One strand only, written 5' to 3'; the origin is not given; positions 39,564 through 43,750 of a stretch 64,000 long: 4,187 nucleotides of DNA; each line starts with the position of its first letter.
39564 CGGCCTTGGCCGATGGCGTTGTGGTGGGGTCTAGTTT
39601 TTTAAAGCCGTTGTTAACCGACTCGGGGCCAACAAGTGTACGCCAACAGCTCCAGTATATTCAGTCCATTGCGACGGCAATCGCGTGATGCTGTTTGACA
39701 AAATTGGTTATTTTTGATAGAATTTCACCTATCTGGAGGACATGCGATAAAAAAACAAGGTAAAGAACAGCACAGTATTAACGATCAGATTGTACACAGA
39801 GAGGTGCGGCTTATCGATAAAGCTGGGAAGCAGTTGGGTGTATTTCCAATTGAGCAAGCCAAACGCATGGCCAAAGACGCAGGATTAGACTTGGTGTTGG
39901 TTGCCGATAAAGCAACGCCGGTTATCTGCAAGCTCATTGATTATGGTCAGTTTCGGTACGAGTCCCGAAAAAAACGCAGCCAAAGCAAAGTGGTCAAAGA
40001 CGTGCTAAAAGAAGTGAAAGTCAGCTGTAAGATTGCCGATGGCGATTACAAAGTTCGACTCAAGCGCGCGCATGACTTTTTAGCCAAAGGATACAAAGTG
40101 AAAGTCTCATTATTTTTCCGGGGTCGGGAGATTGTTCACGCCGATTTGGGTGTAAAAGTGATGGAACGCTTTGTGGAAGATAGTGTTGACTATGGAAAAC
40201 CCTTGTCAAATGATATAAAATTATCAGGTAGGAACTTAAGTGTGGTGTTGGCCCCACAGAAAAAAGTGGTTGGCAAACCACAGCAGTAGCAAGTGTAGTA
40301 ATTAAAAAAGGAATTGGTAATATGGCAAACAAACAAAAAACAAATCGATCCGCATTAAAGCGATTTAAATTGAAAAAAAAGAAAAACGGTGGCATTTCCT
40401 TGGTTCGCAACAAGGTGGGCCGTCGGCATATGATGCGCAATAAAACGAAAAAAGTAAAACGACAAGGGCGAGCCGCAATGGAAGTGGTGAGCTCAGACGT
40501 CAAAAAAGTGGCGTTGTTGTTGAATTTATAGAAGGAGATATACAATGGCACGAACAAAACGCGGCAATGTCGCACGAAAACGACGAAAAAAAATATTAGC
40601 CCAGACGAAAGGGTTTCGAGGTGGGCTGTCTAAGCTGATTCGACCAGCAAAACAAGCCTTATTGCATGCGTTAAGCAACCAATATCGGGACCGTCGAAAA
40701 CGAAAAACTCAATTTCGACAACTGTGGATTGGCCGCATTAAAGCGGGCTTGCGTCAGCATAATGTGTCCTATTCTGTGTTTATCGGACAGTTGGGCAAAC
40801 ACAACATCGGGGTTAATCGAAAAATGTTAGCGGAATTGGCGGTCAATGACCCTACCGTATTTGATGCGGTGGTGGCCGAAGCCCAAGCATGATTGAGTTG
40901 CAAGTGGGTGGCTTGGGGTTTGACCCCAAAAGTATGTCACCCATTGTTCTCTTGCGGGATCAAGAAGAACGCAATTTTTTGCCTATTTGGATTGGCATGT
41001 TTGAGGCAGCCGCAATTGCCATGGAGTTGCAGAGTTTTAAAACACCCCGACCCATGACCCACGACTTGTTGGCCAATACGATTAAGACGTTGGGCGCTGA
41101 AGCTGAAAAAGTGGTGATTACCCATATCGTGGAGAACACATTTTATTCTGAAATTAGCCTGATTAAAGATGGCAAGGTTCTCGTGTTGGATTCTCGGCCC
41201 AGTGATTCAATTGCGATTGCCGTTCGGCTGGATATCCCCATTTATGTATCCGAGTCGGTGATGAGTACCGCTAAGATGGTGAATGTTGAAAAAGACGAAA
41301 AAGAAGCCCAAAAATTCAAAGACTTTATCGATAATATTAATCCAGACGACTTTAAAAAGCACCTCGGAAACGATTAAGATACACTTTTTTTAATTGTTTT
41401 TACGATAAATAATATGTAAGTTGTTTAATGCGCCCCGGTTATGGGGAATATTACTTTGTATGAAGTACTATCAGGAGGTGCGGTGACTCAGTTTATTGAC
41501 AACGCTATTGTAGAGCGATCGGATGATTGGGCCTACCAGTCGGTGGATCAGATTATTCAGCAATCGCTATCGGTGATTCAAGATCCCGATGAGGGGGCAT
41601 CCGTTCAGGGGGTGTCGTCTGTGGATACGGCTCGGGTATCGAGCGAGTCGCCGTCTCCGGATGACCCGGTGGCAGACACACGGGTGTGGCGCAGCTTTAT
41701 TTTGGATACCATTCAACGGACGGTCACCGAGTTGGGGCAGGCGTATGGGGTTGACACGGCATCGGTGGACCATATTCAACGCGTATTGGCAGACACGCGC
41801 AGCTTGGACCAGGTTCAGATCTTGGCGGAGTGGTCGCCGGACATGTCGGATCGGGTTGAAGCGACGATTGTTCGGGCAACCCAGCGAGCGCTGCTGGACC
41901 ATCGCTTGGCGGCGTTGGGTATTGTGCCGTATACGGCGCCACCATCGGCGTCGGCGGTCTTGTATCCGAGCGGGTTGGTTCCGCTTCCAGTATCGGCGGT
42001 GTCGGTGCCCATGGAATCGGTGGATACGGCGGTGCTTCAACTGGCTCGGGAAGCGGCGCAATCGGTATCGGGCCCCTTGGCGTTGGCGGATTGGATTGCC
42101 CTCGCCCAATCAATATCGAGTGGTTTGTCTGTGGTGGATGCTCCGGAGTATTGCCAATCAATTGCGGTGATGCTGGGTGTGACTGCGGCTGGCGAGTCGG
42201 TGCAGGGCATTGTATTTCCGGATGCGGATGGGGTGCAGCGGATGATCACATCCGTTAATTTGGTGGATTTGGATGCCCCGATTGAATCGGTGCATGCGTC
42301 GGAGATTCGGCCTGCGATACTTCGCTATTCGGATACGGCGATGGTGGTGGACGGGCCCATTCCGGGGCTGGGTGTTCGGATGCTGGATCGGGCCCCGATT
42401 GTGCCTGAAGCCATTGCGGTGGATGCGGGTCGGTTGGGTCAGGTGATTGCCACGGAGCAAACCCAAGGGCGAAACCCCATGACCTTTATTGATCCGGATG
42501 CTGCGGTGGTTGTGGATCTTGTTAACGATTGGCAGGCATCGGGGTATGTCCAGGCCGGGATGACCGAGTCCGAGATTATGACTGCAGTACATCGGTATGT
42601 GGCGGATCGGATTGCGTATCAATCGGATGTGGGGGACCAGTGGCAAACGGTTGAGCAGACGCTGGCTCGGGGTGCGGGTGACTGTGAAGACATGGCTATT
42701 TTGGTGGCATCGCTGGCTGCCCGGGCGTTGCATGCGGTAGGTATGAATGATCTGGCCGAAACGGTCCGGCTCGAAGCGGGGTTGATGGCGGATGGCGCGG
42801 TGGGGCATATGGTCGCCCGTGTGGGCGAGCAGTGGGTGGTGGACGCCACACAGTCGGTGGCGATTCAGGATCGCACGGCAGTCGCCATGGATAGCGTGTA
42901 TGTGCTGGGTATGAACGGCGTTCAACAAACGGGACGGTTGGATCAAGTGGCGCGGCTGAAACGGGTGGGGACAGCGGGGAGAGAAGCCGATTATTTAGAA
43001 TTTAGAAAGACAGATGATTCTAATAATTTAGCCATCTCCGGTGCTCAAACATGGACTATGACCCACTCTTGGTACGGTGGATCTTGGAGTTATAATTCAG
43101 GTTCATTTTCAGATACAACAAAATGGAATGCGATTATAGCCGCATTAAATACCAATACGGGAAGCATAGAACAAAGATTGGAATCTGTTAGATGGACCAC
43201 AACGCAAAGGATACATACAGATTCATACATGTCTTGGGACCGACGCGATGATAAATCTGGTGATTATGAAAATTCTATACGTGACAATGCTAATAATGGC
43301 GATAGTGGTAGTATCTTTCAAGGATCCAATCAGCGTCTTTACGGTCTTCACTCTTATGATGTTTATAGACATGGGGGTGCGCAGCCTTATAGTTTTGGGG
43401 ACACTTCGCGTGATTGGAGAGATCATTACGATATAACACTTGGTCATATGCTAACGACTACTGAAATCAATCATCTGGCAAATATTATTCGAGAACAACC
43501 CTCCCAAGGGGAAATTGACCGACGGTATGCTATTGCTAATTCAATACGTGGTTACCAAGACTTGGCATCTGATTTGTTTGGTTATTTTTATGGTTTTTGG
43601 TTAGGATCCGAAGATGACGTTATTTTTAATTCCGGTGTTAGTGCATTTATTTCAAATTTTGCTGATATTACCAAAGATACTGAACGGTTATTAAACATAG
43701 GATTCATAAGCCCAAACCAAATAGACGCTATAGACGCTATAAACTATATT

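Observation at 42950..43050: Abrupt compositional junction inside the giant ORF: chimeric gene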

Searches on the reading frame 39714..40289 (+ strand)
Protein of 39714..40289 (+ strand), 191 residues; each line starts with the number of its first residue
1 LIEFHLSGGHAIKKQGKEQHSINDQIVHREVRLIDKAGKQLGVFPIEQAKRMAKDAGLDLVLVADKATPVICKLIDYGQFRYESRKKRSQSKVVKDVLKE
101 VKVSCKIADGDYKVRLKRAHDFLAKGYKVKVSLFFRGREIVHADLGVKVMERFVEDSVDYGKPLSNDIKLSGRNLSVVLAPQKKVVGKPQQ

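Call 12: search_protein_families(library=pfam, proteins=[window:39714-40289:+], max_evalue=0.001)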
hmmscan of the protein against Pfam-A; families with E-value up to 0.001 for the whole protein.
window:39714-40289:+ (191 aa): 3 families
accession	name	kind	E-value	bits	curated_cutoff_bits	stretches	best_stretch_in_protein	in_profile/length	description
PF05198.21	IF3_N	-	1.6e-26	92.7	26.9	1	22-89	1-68/70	Translation initiation factor IF-3, N-terminal domain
PF00707.27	IF3_C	-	2.9e-26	91.7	34.8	1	98-182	3-86/86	Translation initiation factor IF-3, C-terminal domain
PF01562.24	Pep_M12B_propep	-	0.00055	20.9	23.7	0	83-131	21-68/93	Reprolysin family propeptide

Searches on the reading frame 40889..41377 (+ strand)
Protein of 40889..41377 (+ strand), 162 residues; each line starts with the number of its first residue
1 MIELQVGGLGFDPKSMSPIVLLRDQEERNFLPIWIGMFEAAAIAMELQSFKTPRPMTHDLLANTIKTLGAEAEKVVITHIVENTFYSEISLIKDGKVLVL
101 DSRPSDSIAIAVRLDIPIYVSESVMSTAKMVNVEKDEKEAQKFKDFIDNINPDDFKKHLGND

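Call 12: search_protein_families(library=pfam, proteins=[window:40889-41377:+], max_evalue=0.001)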
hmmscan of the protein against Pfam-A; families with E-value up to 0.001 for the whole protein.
window:40889-41377:+ (162 aa): 1 family
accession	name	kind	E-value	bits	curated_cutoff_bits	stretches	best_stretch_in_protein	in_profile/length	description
PF02577.19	BFN_dom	-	4.6e-41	139.6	27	1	20-130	1-109/112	Bifunctional nuclease domain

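Call 94: find_encoding_contigs(protein=window:40889-41377:+, flank=10000, max_places=10)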
Protein window:40889-41377:+ (162 aa): 23 contigs read that carry it; 10 places shown.
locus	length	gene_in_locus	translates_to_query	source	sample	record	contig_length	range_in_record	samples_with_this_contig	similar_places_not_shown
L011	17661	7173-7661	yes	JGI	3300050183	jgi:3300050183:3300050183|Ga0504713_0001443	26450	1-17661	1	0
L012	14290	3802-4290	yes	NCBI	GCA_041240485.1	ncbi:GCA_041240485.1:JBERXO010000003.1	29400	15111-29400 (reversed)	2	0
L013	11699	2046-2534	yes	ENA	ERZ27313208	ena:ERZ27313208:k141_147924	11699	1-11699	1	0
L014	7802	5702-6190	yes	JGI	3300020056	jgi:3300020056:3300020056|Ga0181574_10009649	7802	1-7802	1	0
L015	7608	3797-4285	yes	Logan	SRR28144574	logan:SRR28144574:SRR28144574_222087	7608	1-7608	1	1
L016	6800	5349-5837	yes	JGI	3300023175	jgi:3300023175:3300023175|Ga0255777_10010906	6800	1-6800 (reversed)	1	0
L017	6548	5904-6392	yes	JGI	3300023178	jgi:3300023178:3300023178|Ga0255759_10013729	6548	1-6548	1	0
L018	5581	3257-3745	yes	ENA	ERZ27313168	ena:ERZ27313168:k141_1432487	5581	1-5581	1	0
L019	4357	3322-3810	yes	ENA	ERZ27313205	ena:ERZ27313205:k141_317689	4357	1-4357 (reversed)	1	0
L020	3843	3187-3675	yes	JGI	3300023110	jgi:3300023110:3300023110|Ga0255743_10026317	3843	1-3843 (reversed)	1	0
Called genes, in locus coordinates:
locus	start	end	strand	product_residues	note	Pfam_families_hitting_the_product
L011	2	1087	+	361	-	?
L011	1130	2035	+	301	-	PF02424:ApbE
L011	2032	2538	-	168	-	PF02674:Colicin_V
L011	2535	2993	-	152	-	PF00731:AIRC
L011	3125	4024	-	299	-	PF00069:Pkinase, PF07714:PK_Tyr_Ser-Thr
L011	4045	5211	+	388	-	PF00291:PALP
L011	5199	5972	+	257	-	PF00290:Trp_syntA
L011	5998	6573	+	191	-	PF05198:IF3_N, PF00707:IF3_C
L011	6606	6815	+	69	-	PF01632:Ribosomal_L35p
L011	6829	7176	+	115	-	PF00453:Ribosomal_L20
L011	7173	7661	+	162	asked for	PF02577:BFN_dom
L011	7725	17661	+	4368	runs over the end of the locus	-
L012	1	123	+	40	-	?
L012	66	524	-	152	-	PF00731:AIRC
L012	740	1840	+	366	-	PF00291:PALP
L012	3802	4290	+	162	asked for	PF02577:BFN_dom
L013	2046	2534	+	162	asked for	PF02577:BFN_dom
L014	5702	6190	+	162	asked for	PF02577:BFN_dom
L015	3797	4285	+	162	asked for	PF02577:BFN_dom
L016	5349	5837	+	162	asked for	PF02577:BFN_dom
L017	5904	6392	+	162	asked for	PF02577:BFN_dom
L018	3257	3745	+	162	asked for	PF02577:BFN_dom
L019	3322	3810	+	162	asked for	PF02577:BFN_dom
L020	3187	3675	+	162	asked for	PF02577:BFN_dom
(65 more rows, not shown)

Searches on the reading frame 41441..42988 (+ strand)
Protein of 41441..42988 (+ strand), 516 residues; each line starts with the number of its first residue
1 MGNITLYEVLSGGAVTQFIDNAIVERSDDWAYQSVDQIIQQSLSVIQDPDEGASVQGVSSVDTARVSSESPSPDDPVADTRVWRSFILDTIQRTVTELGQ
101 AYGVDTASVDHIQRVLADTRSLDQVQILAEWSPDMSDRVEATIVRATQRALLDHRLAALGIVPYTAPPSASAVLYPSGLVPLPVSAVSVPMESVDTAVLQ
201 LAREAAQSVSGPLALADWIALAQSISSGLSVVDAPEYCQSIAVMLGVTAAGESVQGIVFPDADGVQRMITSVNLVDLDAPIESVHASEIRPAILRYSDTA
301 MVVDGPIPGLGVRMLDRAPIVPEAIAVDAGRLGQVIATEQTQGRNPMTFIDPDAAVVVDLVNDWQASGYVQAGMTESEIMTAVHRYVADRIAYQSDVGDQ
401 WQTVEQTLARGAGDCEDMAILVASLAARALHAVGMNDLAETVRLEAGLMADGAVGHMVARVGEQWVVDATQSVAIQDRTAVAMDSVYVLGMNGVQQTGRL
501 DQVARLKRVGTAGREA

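Call 8: search_protein_families(library=pfam, proteins=[window:41441-42988:+], max_evalue=0.01)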
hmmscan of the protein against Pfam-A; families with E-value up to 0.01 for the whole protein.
window:41441-42988:+ (516 aa): 2 families
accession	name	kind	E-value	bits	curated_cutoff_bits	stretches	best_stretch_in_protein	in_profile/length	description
PF01841.26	Transglut_core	-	1.6e-05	25.6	23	1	369-426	7-65/108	Transglutaminase-like superfamily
PF24656.1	CEPT76_peptidase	-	0.0017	18.9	27.8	1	399-426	1-28/121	CEP76 peptidase-like domain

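Call 13: find_homologous_proteins(query=window:41441-42988:+)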
Query window:41441-42988:+ (516 aa): 1 proteins with E <= 0.001 among 8000 candidates.
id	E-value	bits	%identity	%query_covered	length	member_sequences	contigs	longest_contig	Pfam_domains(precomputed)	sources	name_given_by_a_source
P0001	0.0e+0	1056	97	99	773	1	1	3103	PF01841.26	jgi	jgi:hypothetical protein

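Call 14: find_encoding_contigs(protein=P0001, flank=10000)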
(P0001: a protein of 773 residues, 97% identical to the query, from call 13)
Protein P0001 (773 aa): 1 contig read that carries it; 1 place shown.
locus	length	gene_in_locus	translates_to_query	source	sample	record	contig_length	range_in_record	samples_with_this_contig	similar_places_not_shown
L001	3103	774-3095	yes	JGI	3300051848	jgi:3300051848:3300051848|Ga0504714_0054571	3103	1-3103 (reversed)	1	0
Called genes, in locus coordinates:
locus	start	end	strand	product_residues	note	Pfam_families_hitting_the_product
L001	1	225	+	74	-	?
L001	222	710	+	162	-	PF02577:BFN_dom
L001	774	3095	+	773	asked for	PF01841:Transglut_core (faint)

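Call 18: search_protein_families(library=ncbifam, proteins=[window:41441-42988:+], max_evalue=0.1)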
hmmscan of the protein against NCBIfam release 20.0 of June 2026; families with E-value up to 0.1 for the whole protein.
window:41441-42988:+ (516 aa): 1 family
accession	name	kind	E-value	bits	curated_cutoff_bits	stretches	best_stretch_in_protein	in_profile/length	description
NF045674.1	CystProtLapG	equivalog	4.7e-07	29.2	320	1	361-421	48-113/221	cysteine protease LapG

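Call 47: search_protein_families(library=phrogs, proteins=[window:41441-42988:+], max_evalue=0.01)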
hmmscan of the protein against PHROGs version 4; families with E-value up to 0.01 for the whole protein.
window:41441-42988:+ (516 aa): 0 families

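Call 48: search_solved_structures(query=window:41441-42988:+, max_evalue=1, show_alignments=2)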
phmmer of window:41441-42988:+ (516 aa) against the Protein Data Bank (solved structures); distinct sequences matched with E-value up to 1: 1.
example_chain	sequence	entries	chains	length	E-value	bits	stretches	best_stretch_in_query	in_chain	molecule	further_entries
4u65_E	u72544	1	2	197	0.021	17.1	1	361-421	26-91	Putative cystine protease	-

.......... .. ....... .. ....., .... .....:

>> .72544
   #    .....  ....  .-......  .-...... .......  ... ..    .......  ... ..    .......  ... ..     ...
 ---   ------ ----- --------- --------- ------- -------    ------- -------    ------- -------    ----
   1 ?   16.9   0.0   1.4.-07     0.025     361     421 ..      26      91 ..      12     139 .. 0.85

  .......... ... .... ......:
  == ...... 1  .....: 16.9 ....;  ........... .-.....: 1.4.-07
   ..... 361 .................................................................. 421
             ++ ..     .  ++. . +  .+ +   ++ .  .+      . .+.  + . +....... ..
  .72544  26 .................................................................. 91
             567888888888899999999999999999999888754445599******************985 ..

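Call 73: predict_structure(alignment_id=A2)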
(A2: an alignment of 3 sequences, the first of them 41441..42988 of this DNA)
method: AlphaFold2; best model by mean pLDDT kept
length: 516 residues; sequences in the alignment: 3
mean_pLDDT: 34.1   pTM: 0.30
mean pLDDT of the five models: 34.1, 32.0, 31.9, 31.5, 30.4
residues with pLDDT >= 90: 0; 70-90: 0; 50-70: 42; < 50: 474
segments of 3 or more residues with pLDDT < 50: 1-80, 101-104, 119-200, 206-223, 228-362, 372-516
pLDDT, mean of each block of 10 residues (from residue 1): 25 24 26 33 29 25 24 38 57 57 49 50 38 46 45 43 27 26 43 41 46 40 48 34 29 28 30 25 23 22 24 21 23 33 30 33 49 43 44 27 28 32 45 42 40 27 30 21 26 27 27 23
secondary structure, 60 per line:
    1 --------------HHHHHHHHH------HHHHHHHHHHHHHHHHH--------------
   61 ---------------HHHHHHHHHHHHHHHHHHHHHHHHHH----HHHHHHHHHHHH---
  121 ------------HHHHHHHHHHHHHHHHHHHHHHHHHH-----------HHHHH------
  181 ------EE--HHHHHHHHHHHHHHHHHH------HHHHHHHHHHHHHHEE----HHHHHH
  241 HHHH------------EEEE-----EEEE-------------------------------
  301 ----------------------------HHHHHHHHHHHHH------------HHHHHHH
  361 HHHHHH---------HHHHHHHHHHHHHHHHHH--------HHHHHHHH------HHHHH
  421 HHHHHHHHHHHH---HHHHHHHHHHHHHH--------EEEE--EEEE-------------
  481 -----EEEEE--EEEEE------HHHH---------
elements in order: H15-23 H30-46 H76-101 H106-117 H133-158 H170-174 H191-208 H215-228 H235-244 E257-260 E266-269 H329-341 H354-366 H376-393 H402-409 H416-432 H436-449 E458-461 E464-467 E486-490 E493-497 H504-507

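Call 93: search_protein_families(library=padloc, proteins=[window:41441-42988:+], max_evalue=0.01)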
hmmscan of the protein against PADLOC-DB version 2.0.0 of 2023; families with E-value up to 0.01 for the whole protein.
window:41441-42988:+ (516 aa): 0 families

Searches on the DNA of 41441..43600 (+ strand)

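Call 9: search_dna_similar(query=window:41441-43600:+, collection=plasmids, mode=near)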
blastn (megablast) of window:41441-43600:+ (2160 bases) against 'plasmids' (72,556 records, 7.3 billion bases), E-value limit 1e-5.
No match.

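Call 10: search_dna_similar(query=window:41441-43600:+, collection=phages, mode=near)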
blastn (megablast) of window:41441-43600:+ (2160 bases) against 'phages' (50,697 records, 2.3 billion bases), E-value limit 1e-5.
No match.
